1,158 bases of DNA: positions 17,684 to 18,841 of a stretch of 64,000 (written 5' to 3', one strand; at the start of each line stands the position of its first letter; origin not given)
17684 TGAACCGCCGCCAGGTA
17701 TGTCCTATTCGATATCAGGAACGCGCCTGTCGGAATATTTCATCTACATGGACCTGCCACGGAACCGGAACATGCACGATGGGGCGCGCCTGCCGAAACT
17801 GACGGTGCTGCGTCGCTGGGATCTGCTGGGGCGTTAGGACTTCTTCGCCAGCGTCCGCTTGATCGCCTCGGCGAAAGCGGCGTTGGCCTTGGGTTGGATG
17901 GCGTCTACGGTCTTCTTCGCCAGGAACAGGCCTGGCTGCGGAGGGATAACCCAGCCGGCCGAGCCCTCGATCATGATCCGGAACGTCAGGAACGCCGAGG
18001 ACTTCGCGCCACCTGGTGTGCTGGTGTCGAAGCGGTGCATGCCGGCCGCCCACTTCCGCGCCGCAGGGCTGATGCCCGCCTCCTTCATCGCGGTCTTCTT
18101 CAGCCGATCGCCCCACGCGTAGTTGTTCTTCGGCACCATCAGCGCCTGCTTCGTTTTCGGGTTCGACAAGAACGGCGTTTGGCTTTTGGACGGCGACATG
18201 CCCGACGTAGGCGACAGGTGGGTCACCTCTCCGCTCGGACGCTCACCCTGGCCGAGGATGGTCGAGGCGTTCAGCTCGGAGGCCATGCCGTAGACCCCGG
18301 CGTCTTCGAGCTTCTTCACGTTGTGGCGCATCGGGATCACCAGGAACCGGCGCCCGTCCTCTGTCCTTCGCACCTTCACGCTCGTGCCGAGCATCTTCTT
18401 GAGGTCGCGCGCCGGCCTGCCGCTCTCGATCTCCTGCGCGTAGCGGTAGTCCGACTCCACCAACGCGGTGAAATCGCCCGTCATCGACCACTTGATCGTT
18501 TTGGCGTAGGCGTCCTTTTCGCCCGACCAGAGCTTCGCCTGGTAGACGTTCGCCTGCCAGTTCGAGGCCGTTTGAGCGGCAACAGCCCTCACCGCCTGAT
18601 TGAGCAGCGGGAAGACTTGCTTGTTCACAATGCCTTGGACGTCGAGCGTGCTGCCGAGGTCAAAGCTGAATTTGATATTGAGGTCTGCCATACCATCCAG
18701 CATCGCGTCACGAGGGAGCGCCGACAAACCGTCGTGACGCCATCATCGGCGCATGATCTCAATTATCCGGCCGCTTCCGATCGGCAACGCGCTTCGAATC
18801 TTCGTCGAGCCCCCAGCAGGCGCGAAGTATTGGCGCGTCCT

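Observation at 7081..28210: Five structural genes predicted to be translated from leaderless mRNAs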

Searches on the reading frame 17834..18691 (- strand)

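Call 57: search_protein_families(library=phrogs, proteins=[window:17834-18691:-], max_evalue=0.001)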
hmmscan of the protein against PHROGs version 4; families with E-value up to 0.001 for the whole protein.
window:17834-18691:- (285 aa): 2 families
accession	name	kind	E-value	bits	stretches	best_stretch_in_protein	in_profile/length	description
phrog_16819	-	unknown function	8.4e-48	163.9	1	19-281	13-238/239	-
phrog_3734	-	unknown function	7.1e-07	29.6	1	22-127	7-120/247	-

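Call 58: search_protein_families(library=pfam, proteins=[window:17834-18691:-], max_evalue=0.01)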
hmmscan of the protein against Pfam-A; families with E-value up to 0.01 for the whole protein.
window:17834-18691:- (285 aa): 0 families
